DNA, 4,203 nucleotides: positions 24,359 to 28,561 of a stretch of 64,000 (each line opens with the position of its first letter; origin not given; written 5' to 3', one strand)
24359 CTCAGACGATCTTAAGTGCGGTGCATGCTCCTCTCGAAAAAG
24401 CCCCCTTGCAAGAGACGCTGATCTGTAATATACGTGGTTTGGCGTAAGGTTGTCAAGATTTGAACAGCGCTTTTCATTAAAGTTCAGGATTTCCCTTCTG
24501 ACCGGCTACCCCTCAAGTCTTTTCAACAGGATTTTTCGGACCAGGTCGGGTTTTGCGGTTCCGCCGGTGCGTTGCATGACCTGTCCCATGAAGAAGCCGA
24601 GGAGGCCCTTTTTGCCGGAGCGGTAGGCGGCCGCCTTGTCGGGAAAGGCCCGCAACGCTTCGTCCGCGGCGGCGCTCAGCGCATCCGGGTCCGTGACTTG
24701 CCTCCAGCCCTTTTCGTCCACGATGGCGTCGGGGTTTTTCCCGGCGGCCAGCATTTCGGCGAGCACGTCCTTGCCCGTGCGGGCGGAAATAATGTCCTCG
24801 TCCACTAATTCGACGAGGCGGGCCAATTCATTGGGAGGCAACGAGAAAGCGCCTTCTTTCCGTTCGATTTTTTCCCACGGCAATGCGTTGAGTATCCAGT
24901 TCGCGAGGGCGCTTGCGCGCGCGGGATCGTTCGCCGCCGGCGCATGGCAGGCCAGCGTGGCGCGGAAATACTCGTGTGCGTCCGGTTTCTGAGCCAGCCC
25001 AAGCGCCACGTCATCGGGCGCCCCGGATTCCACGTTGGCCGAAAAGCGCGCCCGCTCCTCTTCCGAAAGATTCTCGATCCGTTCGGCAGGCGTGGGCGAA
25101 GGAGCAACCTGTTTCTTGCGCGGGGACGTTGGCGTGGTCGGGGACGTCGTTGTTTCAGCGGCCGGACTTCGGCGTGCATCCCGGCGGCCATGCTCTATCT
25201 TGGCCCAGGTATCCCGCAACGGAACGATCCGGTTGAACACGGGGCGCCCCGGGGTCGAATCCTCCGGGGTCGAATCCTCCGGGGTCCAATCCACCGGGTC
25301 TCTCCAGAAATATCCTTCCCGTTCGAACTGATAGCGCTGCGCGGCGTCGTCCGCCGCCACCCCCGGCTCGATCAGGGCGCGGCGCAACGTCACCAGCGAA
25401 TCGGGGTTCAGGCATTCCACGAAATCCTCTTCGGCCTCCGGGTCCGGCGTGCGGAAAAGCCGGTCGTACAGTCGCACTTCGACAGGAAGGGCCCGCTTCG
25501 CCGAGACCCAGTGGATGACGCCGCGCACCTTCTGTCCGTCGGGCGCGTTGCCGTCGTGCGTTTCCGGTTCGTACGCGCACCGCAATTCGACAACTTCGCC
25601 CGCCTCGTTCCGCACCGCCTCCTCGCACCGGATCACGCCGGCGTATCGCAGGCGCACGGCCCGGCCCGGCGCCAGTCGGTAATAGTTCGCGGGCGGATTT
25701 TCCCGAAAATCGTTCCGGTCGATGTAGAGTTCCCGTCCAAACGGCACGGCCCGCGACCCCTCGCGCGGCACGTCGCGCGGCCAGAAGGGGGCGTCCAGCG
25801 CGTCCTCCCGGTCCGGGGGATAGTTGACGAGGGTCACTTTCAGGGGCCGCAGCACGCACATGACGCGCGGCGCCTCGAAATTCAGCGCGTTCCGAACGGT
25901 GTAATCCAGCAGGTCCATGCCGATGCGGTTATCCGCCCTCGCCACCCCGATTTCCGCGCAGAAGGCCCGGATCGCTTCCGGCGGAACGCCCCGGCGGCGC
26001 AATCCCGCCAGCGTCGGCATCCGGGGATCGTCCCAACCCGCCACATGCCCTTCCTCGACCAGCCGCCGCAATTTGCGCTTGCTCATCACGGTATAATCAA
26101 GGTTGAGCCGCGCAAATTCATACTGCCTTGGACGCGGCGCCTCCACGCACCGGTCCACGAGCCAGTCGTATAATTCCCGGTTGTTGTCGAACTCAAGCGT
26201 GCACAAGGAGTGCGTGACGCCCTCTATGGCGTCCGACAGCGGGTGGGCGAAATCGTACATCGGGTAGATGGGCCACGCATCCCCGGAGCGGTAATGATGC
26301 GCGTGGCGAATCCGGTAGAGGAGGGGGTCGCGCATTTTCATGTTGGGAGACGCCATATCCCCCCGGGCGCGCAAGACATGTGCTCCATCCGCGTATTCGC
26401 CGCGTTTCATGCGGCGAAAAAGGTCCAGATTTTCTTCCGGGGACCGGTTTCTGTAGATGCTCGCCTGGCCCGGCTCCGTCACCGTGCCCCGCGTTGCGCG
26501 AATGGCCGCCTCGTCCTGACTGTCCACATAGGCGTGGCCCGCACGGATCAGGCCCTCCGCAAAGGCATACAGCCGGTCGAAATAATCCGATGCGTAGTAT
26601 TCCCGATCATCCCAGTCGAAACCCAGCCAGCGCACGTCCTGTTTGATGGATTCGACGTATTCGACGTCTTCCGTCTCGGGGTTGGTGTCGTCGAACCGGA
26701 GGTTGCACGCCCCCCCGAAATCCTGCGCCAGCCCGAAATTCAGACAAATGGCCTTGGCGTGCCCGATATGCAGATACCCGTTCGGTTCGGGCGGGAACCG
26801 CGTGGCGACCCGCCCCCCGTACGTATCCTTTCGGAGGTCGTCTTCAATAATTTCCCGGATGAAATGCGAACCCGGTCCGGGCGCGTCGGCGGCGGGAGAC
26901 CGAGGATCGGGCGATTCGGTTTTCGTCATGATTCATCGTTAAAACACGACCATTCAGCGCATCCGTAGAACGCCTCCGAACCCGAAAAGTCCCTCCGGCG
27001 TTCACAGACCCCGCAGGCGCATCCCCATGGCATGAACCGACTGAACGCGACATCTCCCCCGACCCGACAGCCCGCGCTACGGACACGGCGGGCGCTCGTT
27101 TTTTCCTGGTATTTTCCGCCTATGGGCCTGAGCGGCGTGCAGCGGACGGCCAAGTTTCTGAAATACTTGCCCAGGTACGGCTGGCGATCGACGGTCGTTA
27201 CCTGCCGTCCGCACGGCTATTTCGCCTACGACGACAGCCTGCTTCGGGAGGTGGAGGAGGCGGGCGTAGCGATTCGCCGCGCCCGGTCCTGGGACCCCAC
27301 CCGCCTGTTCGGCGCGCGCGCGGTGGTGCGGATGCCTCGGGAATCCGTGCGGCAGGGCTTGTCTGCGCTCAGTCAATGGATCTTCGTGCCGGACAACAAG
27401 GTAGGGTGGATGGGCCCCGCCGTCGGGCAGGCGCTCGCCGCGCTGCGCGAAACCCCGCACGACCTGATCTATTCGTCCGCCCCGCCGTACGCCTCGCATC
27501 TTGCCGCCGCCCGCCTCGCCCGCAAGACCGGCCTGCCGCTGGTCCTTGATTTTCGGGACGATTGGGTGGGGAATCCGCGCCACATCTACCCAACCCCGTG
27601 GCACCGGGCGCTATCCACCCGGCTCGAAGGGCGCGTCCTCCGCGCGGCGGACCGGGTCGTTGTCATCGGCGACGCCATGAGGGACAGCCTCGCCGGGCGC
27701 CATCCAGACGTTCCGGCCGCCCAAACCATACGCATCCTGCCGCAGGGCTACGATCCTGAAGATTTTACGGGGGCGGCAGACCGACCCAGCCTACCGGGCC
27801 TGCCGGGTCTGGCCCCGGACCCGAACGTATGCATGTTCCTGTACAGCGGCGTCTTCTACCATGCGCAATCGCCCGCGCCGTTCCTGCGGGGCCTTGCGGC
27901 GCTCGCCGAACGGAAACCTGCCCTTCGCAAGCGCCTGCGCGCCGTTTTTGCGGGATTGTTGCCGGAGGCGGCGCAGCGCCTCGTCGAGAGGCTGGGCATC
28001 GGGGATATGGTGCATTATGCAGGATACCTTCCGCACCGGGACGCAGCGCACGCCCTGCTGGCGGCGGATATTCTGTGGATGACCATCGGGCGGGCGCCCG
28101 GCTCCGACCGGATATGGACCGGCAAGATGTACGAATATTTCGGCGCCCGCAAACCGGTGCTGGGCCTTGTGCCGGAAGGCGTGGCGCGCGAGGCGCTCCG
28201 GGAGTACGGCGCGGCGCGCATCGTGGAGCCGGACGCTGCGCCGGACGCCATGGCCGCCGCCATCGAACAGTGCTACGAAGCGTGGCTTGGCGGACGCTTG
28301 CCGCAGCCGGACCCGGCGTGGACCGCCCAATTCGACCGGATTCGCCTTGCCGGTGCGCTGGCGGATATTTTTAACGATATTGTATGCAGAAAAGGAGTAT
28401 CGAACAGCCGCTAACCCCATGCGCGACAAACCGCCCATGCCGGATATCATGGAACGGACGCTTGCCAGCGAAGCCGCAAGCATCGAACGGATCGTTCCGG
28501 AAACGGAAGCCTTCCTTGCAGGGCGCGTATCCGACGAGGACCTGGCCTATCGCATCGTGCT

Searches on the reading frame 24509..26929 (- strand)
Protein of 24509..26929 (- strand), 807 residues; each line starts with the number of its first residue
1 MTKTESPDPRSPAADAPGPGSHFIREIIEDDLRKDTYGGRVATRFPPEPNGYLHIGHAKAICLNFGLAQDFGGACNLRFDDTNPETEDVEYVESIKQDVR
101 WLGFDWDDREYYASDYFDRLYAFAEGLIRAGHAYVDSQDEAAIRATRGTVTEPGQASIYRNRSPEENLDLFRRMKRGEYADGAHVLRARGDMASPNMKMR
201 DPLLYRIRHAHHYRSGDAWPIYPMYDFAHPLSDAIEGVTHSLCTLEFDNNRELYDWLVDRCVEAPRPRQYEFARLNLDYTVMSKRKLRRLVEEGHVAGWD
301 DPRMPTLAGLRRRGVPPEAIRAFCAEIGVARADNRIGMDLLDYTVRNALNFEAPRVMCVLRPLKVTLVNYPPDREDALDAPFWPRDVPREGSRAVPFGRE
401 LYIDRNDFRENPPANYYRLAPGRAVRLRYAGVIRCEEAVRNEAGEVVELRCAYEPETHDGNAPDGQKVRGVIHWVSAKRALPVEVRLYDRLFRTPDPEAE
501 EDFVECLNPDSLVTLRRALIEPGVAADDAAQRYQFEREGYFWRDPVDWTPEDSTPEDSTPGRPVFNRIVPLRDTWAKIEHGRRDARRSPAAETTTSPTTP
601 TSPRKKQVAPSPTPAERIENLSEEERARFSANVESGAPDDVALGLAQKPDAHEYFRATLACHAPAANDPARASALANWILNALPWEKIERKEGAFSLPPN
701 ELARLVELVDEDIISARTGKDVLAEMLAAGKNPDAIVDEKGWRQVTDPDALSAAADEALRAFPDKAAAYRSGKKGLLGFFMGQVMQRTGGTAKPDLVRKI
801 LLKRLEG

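Call 48: find_related_loci(query=window:24509-26929:-, collection=metagenome_contigs, flank=8000)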
Query window:24509-26929:- (807 aa) in metagenome_contigs; peptide patterns used: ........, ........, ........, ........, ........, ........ (x = any residue, [..] = any of these).
600 stretches matched a pattern (row limit reached: there are more); 594 encode a relative of the query (tblastn E <= 1e-3); the best 80 are kept; 80 distinct loci.
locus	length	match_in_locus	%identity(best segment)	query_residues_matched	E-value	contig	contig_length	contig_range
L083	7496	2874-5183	56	23-794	0e+0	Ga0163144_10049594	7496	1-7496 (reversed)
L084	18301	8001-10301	56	20-807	0e+0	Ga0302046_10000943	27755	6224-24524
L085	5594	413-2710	54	23-805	0e+0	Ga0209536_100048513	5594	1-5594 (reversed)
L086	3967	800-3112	51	7-805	0e+0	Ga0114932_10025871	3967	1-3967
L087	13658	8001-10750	55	4-805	0e+0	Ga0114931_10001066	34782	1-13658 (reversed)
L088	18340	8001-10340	53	1-805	0e+0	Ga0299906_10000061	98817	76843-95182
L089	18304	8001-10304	51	15-805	0e+0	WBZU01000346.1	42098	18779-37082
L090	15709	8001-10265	50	23-807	0e+0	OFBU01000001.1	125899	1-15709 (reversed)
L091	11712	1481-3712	48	20-806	0e+0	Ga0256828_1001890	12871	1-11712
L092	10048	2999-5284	49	21-805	0e+0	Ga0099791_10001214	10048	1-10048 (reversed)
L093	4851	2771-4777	60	19-805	0e+0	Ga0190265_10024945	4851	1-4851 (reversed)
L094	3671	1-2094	52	77-807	0e+0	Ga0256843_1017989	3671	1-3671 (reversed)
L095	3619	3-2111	51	72-807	0e+0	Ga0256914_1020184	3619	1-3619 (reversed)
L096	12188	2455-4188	60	12-592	0e+0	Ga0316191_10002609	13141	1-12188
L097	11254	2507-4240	60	12-592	0e+0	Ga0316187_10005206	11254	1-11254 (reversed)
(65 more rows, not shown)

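Call 94: search_protein_families(library=pfam, proteins=[window:24509-26929:-], max_evalue=0.001)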
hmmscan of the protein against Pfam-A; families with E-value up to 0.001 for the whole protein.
window:24509-26929:- (807 aa): 4 families
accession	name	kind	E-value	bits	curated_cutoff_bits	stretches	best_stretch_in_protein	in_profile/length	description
PF00749.27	tRNA-synt_1c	-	1.4e-103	346.5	23.4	1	41-350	2-313/314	tRNA synthetases class I (E and Q), catalytic domain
PF02637.23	GatB_Yqey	-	3.2e-33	115.1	27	1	670-805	11-148/148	GatB domain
PF03950.23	tRNA-synt_1c_C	-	2e-26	92.4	23.9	1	353-454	1-91/91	tRNA synthetases class I (E and Q), anti-codon binding domain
PF20974.2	tRNA-synt_1c_C2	-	4.6e-23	82.1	23.9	1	471-544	1-69/69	tRNA synthetases class I (E and Q), anti-codon binding domain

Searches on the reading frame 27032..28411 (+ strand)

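Call 94: search_protein_families(library=pfam, proteins=[window:27032-28411:+], max_evalue=0.001)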
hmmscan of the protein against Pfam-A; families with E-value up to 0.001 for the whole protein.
window:27032-28411:+ (460 aa): 3 families
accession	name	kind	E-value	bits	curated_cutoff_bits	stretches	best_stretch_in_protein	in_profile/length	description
PF13579.12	Glyco_trans_4_4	-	5.8e-12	46.7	29.7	1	38-232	6-152/158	Glycosyl transferase 4-like domain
PF13439.12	Glyco_transf_4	-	1.4e-10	41.9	28.5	1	96-243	37-169/170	Glycosyltransferase Family 4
PF00534.26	Glycos_transf_1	-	3.7e-07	30.3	26.4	1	268-415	17-156/172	Glycosyl transferases group 1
